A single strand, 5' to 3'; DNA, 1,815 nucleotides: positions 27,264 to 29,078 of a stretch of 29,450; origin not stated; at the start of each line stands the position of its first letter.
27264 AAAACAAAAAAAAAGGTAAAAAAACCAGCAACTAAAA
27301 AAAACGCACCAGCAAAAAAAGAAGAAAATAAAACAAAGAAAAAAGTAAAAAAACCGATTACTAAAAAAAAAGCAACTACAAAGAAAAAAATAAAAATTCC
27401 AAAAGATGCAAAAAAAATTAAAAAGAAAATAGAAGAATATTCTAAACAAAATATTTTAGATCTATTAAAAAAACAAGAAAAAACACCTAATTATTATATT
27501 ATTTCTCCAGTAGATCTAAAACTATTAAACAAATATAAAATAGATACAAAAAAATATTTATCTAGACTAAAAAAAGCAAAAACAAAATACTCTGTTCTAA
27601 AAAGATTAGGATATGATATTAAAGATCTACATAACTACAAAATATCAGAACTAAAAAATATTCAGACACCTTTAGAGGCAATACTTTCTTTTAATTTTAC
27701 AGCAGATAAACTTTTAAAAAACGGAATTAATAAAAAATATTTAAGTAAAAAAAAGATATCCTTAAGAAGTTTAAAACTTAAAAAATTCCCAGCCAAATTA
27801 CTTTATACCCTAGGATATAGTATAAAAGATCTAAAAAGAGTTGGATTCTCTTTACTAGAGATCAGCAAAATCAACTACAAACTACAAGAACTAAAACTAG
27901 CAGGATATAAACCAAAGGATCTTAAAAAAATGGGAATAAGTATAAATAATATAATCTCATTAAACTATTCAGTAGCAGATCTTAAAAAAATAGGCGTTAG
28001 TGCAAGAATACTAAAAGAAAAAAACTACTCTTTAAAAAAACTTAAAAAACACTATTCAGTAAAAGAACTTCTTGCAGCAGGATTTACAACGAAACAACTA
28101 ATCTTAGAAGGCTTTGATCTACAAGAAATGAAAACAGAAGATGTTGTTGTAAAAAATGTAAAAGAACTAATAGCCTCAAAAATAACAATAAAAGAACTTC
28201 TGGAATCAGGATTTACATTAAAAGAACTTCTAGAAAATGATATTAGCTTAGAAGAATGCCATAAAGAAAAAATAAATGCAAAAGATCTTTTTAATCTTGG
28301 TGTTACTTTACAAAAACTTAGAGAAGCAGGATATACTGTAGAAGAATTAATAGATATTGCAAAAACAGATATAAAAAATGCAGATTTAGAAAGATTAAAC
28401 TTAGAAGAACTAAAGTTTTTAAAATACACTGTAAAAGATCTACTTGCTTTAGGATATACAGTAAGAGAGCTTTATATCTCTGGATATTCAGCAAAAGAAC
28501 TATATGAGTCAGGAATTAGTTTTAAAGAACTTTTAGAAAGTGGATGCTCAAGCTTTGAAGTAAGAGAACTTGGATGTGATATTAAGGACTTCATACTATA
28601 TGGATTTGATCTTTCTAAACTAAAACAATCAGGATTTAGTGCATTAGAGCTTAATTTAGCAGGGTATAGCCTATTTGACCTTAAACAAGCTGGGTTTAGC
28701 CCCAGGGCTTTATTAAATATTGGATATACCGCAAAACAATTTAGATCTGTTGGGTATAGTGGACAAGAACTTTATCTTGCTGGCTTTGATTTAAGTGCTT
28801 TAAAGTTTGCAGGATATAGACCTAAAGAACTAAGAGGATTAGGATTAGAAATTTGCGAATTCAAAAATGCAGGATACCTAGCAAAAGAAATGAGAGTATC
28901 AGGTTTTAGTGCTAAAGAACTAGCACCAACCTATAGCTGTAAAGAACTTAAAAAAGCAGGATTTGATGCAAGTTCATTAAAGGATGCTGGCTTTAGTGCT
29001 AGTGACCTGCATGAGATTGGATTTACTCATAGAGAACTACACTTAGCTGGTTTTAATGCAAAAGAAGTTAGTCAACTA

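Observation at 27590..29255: About 50 tandem decapeptide repeats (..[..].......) filling three quarters of a 741-aa protein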

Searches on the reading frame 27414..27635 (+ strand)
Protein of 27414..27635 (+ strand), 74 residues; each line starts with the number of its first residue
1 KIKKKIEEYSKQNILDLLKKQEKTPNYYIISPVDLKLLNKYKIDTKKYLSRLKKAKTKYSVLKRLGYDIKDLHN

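Call 88: search_solved_structures(query=A5, max_evalue=10, show_alignments=2)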
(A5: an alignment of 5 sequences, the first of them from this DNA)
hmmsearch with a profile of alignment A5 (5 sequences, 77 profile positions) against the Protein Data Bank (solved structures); distinct sequences matched with E-value up to 10: 5.
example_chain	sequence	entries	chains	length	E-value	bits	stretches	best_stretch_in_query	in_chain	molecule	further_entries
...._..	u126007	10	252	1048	4.3e-07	33.3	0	49-77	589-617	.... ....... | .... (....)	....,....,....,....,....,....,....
9ngw_A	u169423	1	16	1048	4.3e-07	33.3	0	49-77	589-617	IcmE (DotG)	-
6ns2_A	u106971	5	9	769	0.11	16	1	43-75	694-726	lipoxygenase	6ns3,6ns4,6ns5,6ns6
8enk_E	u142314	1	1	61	0.38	14.2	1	11-53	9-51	Protein THO1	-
4uzx_A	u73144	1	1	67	0.52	13.8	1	11-53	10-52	PROTEIN THO1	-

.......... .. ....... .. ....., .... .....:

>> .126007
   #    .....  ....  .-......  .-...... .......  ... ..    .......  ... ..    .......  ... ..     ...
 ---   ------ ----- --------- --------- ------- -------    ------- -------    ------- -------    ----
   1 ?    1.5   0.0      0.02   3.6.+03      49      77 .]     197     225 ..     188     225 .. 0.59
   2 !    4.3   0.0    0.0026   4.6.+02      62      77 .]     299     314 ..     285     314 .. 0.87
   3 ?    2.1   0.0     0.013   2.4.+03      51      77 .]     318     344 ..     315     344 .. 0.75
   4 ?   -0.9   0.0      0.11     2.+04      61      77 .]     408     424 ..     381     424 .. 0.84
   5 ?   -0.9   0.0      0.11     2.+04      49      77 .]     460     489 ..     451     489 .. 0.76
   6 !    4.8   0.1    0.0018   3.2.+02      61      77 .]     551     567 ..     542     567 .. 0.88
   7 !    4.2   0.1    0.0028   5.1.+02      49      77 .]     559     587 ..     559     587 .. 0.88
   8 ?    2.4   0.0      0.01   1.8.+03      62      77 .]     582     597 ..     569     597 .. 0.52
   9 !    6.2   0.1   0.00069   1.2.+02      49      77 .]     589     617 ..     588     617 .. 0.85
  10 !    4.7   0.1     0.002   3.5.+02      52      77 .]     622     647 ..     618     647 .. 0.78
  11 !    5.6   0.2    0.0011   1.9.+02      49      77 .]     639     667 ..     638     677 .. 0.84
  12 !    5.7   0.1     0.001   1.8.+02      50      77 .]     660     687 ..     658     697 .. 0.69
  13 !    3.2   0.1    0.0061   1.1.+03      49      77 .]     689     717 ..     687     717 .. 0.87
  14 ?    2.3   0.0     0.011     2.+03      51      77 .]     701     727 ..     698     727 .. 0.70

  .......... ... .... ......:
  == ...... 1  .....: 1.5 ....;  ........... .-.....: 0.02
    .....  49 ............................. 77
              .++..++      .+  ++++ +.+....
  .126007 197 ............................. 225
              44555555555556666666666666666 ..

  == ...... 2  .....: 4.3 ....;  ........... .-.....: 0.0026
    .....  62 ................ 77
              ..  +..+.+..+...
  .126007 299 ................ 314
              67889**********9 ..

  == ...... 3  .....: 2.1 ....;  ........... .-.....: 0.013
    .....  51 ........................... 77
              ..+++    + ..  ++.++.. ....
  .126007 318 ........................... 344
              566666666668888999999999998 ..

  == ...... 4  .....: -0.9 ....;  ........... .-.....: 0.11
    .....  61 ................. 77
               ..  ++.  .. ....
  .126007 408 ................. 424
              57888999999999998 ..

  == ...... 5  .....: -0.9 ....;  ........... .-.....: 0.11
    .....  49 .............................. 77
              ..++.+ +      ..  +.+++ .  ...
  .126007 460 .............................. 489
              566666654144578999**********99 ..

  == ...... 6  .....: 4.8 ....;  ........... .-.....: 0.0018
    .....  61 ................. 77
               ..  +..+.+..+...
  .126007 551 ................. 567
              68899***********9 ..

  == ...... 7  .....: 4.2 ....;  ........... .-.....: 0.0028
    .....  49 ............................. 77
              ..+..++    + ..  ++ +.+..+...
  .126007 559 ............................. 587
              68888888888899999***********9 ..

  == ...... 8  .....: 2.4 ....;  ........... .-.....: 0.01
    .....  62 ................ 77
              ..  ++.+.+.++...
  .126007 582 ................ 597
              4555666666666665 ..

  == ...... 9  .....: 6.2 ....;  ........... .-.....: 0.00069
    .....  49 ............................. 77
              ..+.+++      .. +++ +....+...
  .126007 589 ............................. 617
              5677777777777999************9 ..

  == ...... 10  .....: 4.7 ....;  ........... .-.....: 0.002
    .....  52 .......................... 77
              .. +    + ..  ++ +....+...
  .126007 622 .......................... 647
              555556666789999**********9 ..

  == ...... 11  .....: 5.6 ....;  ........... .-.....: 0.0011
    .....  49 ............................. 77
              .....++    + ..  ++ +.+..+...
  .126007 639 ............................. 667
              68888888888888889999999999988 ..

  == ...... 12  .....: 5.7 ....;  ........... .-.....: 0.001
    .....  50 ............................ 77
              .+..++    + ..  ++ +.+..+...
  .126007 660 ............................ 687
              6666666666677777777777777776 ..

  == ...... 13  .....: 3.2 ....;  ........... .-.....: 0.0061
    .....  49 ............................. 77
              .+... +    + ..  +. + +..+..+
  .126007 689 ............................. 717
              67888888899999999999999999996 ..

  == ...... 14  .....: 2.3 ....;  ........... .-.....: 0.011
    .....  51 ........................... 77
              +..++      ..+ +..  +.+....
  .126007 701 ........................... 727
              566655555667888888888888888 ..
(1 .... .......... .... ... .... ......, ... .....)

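Call 89: search_protein_families(library=pfam, alignment_id=A5, max_evalue=1)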
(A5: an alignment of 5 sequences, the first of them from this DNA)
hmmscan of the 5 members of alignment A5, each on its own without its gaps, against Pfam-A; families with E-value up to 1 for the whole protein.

A. member 1, seq(74 aa): 0 families

B. families by the number of members that match (of 5 scanned): 6 families
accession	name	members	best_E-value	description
PF25296.1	Decapeptide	1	0.0018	Decapeptide repeat region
PF03357.26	Snf7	1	0.057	Snf7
PF16591.11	HBM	1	0.11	Helical bimodular sensor domain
PF08982.17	AtaL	1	0.12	Acetylaranotin biosynthesis cluster protein L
PF02861.25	Clp_N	1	0.27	Clp amino terminal domain, pathogenicity island component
PF01253.27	SUI1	1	0.4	Translation initiation factor SUI1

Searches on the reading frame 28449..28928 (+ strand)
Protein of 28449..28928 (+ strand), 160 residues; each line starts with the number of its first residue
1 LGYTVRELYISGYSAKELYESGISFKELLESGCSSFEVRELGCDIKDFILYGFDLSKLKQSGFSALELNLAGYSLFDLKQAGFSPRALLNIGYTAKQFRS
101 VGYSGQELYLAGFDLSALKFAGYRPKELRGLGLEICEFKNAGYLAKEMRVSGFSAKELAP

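Call 51: predict_structure(alignment_id=A2)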
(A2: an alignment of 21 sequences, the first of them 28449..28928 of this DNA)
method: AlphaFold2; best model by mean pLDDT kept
length: 160 residues; sequences in the alignment: 21
mean_pLDDT: 93.3   pTM: 0.79
mean pLDDT of the five models: 93.3, 92.7, 91.8, 91.8, 91.7
residues with pLDDT >= 90: 142; 70-90: 16; 50-70: 2; < 50: 0
segments of 3 or more residues with pLDDT < 50: none
pLDDT, mean of each block of 10 residues (from residue 1): 88 94 94 93 94 94 95 96 94 96 96 96 94 92 93 84
secondary structure, 60 per line:
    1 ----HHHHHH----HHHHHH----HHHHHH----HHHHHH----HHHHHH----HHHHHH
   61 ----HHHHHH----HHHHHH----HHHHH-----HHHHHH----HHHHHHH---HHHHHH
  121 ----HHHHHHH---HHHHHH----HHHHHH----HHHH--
elements in order: H5-10 H15-20 H25-30 H35-40 H45-50 H55-60 H65-70 H75-80 H85-89 H95-100 H105-111 H115-120 H125-131 H135-140 H145-150 H155-158

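Call 55: fold_search(model_id=the predicted structure, library=pdb)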
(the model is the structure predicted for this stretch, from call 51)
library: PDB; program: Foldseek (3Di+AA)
matches with E <= 10: 19; with E <= 0.001: 0
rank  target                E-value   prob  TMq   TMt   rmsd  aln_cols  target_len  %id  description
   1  8cwy_A                8.2e-02  0.30  0.22  0.10  15.0       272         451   16  Accurate computational design of genetically encoded 3D protein crystals (released 2023-11-01)
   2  6vfi_A                1.3e-01  0.09  0.12  0.10  20.5       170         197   15  De novo designed octahedral nanoparticle O43_dn18 (released 2020-08-12)
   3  9drl_A                1.8e-01  0.09  0.13  0.06  20.1       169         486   16  Cryo-EM structure of the T33-549 tetrahedral cage (released 2025-08-06)
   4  7wbu                  1.5e+00  0.04  0.15  0.05  13.9       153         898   15  Cryo-EM structure of bovine NLRP9 (released 2022-04-06)
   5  9evd_3                3.4e+00  0.04  0.20  0.14  15.2       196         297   14  In situ structure of the peripheral stalk of the mitochondrial ATPsynthase in whole Polytomella cells (released 2024-09-18)
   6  8df9_A                4.2e+00  0.08  0.30  0.10  12.0       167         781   18  Structure of M. kandleri topoisomerase V in complex with DNA. 38 base pair asymmetric DNA complex (released 2022-08-31)
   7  8any_A5               4.2e+00  0.03  0.20  0.09  13.1       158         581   16  Human mitochondrial ribosome in complex with LRPPRC, SLIRP, A-site, P-site, E-site tRNAs and mRNA (released 2023-08-16)
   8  9j5r_B                5.0e+00  0.02  0.16  0.09  15.1       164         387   13  Pathogen effector forms a phosphatase holoenzyme complex with host core enzyme to promote disease (released 2026-03-04)
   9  6rd5_3                5.5e+00  0.03  0.20  0.15  14.5       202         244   10  CryoEM structure of Polytomella F-ATP synthase, focussed refinement of Fo and peripheral stalk, C2 symmetry (released 2019-07-03)
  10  4jrp_B                5.8e+00  0.01  0.18  0.08  19.4       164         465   13  Structure of E. coli Exonuclease I in complex with a 5cy-dT13 oligonucleotide (released 2013-05-08)
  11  4hcc_B                6.1e+00  0.02  0.17  0.08  16.1       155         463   10  The zinc ion bound form of crystal structure of E.coli ExoI-ssDNA complex (released 2013-10-09)
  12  4hye_A                6.8e+00  0.02  0.16  0.13  16.5       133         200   15  Crystal structure of a response regulator spr1814 from Streptococcus pneumoniae reveals unique interdomain contacts am (released 2013-06-05)
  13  7dnf_F                6.8e+00  0.01  0.13  0.15  13.8       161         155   18  DARPin 63_B7 in complex with V3-IY (MN) crown mimetic (released 2021-12-15)
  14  8ybx_K                6.8e+00  0.01  0.13  0.12  16.0       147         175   14  Structure of the FADD/Caspase-8/cFLIP death effector domain assembly (released 2024-05-15)
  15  7twa_D                6.8e+00  0.01  0.12  0.09  22.6       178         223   12  Crystal structure of apo BesC from Streptomyces cattleya (released 2022-04-13)
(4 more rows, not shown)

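Call 77: fold_search(model_id=the predicted structure, library=viral)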
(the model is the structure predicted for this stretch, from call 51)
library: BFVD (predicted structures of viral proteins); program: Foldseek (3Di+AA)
matches with E <= 10: 68; with E <= 0.001: 0
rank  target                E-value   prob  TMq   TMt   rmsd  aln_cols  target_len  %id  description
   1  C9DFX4                3.2e-01  0.16  0.23  0.11  13.7       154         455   16  RIIB [Delftia phage PhiW-14]
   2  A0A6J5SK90            6.1e-01  0.05  0.13  0.07  17.8       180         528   16  Uncharacterized protein [uncultured Caudovirales phage]
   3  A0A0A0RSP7            1.4e+00  0.07  0.16  0.16  14.6       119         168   13  DNA-binding protein [Bacillus phage Moonbeam]
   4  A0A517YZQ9            1.5e+00  0.07  0.23  0.23  11.5       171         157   13  (no name in the UniProt tables at hand)
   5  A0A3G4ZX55            1.6e+00  0.02  0.11  0.07  17.1       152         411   12  Uncharacterized protein [Edafosvirus sp.]
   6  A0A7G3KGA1            1.6e+00  0.02  0.11  0.05  18.1       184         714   19  Putative RdRp [Scutellospora mitovirus B]
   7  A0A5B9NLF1            1.8e+00  0.06  0.20  0.19  12.4       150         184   12  (no name in the UniProt tables at hand)
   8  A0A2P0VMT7            2.0e+00  0.04  0.18  0.09  20.1       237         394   16  Uncharacterized protein [Tetraselmis virus 1]
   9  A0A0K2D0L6            2.1e+00  0.03  0.14  0.10  13.1       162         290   15  BZIP domain-containing protein [Bacillus phage TsarBomba]
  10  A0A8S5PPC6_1          2.2e+00  0.02  0.13  0.03  18.8       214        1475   16  Morphogenesis protein 1 wall, phi29, hydrolase, infection [Myoviridae sp. ctwwN25]
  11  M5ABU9                2.4e+00  0.03  0.15  0.10  14.5       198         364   14  Uncharacterized protein [Bacillus phage PM1]
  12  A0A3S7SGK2            2.6e+00  0.03  0.17  0.17  13.9       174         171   16  (no name in the UniProt tables at hand)
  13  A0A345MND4            2.8e+00  0.04  0.19  0.10  13.9       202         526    9  (no name in the UniProt tables at hand)
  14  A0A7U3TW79            3.2e+00  0.03  0.16  0.12  19.1       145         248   16  (no name in the UniProt tables at hand)
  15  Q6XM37                3.5e+00  0.03  0.17  0.14  12.4       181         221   14  FirrV-1-A50 [Feldmannia irregularis virus a]
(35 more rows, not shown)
